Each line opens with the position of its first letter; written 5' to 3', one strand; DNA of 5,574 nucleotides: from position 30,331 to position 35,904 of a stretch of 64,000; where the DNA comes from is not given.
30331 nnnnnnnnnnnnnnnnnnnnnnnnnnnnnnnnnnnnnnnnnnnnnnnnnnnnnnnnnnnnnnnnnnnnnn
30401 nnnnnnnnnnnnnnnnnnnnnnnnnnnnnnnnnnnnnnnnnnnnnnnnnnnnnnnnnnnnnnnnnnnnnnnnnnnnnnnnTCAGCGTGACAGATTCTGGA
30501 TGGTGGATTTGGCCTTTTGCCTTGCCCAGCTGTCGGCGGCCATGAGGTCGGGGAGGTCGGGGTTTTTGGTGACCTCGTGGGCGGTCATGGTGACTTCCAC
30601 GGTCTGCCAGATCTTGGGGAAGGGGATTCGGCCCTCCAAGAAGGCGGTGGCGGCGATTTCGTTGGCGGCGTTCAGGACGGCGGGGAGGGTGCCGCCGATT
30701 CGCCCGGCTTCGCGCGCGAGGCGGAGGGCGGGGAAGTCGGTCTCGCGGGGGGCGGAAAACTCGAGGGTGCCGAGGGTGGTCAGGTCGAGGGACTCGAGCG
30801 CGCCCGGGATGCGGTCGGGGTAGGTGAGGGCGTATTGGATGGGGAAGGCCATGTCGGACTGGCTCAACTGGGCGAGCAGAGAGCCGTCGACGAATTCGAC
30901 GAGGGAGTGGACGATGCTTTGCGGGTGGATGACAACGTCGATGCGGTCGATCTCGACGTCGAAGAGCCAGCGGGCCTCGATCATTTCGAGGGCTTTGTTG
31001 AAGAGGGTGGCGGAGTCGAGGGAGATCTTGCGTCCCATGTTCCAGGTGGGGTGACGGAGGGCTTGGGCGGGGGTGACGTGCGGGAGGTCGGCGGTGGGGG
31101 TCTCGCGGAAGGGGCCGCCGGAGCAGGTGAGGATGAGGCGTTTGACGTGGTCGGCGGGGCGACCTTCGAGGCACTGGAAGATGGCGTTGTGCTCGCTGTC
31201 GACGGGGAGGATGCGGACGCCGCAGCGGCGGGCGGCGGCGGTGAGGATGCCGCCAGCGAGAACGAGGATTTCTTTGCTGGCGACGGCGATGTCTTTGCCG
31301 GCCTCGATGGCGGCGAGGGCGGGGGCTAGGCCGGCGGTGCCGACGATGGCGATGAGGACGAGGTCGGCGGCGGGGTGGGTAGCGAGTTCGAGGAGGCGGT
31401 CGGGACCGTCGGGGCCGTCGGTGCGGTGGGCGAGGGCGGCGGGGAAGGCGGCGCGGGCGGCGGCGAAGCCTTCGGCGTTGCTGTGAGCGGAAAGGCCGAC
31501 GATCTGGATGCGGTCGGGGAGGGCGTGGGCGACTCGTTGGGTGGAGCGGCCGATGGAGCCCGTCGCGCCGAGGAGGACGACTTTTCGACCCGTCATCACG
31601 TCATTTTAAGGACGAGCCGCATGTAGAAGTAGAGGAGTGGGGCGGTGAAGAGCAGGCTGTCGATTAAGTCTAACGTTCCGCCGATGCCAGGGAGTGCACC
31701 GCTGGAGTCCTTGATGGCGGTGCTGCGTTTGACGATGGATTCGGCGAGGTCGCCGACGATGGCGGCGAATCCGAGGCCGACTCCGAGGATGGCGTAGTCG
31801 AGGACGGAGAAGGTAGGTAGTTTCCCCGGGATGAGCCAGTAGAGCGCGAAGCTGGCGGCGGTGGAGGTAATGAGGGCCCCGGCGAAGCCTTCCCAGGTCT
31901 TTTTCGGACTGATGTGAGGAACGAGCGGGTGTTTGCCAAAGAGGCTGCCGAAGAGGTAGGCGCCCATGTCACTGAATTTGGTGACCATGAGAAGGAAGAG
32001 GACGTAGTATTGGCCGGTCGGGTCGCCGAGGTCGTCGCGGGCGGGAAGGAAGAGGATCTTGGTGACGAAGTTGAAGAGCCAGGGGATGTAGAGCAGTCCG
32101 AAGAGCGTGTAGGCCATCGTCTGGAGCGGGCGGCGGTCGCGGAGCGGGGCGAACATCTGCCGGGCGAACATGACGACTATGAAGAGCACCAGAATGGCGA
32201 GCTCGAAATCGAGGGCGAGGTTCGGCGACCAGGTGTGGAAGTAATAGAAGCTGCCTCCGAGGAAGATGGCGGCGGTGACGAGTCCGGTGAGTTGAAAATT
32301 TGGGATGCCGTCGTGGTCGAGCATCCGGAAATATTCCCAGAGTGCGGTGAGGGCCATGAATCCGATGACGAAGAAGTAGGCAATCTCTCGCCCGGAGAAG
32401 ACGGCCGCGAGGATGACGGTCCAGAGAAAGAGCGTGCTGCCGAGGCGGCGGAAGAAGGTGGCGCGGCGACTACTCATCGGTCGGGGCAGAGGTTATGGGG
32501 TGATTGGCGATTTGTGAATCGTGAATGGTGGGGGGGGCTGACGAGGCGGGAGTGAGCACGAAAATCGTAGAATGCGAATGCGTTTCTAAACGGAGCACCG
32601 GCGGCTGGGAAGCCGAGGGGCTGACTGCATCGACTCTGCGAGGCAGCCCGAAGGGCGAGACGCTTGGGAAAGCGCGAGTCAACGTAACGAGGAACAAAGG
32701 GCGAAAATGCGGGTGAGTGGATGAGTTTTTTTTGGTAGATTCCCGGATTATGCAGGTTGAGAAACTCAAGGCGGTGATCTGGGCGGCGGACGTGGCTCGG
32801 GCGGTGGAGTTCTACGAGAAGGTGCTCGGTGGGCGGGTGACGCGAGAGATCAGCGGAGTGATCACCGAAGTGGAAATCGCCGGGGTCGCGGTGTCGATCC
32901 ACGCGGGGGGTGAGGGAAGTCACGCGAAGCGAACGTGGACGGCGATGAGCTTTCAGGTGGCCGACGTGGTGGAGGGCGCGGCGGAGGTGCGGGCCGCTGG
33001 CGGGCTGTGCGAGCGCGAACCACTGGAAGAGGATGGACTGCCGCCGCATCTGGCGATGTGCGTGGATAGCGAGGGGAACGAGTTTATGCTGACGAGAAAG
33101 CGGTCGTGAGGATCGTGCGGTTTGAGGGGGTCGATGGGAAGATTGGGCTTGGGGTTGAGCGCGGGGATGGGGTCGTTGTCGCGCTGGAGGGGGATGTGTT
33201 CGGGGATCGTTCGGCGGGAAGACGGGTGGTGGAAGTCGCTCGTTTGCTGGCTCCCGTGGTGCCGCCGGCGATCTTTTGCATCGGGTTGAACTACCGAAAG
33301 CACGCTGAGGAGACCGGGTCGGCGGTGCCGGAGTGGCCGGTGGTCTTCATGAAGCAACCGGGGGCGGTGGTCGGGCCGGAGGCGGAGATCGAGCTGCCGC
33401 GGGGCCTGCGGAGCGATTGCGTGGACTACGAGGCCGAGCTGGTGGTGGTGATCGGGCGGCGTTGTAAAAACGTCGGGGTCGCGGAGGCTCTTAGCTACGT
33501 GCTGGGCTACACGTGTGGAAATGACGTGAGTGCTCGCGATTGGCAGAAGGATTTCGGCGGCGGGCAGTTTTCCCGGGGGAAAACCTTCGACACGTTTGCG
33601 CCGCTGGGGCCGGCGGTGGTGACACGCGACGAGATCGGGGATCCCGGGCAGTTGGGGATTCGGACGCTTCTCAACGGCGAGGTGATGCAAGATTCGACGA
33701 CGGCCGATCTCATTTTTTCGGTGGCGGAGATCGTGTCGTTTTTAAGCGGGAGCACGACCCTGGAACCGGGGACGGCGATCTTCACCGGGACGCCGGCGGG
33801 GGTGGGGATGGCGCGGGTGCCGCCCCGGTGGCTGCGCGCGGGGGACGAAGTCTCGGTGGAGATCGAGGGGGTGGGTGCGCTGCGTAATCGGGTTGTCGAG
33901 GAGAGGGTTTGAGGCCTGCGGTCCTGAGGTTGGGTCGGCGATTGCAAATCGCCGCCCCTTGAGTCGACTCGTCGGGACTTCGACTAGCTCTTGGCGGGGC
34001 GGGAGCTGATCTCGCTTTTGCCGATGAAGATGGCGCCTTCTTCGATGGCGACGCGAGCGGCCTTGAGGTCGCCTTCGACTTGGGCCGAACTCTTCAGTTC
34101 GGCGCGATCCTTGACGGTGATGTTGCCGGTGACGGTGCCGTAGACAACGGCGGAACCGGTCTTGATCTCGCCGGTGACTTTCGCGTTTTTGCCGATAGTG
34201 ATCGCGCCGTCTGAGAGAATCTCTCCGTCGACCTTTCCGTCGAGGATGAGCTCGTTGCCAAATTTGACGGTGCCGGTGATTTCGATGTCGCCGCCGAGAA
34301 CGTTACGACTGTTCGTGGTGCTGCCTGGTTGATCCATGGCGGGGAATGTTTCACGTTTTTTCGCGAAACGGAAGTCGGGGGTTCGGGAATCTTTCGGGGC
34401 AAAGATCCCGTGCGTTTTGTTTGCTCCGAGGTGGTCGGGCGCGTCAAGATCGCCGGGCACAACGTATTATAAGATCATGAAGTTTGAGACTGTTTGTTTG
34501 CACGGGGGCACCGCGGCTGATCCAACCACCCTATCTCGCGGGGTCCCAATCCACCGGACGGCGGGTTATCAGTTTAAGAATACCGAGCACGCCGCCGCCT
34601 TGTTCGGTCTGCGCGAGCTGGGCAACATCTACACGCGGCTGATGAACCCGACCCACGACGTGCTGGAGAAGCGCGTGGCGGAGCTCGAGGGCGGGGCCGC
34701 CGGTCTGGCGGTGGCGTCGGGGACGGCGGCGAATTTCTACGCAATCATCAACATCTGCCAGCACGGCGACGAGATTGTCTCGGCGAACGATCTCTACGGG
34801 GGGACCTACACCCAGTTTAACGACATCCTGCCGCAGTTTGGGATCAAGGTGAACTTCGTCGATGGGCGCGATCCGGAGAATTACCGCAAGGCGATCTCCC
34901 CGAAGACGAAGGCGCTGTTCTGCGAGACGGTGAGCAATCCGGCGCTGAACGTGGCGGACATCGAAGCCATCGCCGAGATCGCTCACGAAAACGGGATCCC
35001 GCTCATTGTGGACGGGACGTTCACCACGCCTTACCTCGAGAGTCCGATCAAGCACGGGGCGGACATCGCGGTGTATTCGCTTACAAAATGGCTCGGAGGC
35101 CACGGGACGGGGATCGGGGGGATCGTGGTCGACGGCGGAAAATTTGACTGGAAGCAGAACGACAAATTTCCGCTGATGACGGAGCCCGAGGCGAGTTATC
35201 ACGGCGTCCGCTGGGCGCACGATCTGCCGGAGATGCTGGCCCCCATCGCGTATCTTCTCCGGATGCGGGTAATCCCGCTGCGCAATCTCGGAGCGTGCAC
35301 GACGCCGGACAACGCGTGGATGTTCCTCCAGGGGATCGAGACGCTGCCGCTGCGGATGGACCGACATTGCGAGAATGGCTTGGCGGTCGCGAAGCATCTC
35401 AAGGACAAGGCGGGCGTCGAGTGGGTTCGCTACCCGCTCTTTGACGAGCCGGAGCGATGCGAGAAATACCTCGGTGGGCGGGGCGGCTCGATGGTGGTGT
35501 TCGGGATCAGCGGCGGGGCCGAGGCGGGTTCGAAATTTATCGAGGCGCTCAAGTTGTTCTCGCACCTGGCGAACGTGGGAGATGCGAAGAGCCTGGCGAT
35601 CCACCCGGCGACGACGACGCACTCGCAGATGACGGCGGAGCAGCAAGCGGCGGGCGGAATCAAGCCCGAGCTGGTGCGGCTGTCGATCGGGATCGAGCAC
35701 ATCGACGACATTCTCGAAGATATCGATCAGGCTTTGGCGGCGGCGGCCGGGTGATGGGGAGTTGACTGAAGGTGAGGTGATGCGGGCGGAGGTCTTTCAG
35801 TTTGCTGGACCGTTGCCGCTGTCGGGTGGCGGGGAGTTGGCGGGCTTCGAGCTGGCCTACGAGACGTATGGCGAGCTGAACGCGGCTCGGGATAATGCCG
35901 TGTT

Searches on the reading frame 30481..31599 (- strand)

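Call 54: search_protein_families(library=pfam, proteins=[window:30481-31599:-], max_evalue=0.001)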
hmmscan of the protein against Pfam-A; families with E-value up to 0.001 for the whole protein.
window:30481-31599:- (372 aa): 4 families
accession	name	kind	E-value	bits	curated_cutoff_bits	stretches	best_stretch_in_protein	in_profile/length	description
PF08436.17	DXP_redisom_C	-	1.2e-38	131.5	26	1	130-213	1-84/84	1-deoxy-D-xylulose 5-phosphate reductoisomerase C-terminal domain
PF13288.12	DXPR_C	-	3.1e-38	131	27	1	245-361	1-114/115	DXP reductoisomerase C-terminal domain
PF02670.22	DXP_reductoisom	-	5.5e-25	89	21.7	2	65-116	78-129/129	1-deoxy-D-xylulose 5-phosphate reductoisomerase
PF01408.29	GFO_IDH_MocA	-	0.00071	20.7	24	0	6-104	2-89/120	Oxidoreductase family, NAD-binding Rossmann fold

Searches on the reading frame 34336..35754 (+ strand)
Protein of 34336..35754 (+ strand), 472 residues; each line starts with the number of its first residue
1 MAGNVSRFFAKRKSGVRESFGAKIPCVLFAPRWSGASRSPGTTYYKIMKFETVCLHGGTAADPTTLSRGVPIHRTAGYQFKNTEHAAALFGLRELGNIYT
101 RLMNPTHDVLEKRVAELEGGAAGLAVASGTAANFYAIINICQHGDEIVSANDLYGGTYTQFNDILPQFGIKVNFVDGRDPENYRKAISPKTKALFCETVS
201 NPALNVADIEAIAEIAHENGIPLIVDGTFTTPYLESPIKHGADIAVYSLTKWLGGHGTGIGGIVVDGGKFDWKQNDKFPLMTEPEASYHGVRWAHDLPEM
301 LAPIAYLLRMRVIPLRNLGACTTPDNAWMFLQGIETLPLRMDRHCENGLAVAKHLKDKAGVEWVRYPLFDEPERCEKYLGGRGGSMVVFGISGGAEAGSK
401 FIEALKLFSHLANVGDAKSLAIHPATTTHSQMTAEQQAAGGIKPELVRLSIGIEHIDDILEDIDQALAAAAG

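Call 53: search_protein_families(library=pfam, proteins=[window:34336-35754:+], max_evalue=0.001)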
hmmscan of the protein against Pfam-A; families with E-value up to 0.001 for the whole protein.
window:34336-35754:+ (472 aa): 6 families
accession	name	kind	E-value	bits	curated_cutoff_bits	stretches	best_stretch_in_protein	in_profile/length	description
PF01053.26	Cys_Met_Meta_PP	-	2.6e-126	421.7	27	1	51-467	1-380/381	Cys/Met metabolism PLP-dependent enzyme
PF00155.27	Aminotran_1_2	-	4.5e-10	39.7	19.7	1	100-265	36-233/361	Aminotransferase class I and II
PF01212.27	Beta_elim_lyase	-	7.8e-09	35.7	27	1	105-228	32-170/288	Beta-eliminating lyase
PF00266.25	Aminotran_5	-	1.2e-08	34.8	21.5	1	127-260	68-210/371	Aminotransferase class-V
PF01041.23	DegT_DnrJ_EryC1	-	1.5e-07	31.4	19.8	1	104-248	23-169/360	DegT/DnrJ/EryC1/StrS aminotransferase family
PF03841.19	SelA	-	0.0009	18.8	22.8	0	108-260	50-222/367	L-seryl-tRNA selenium transferase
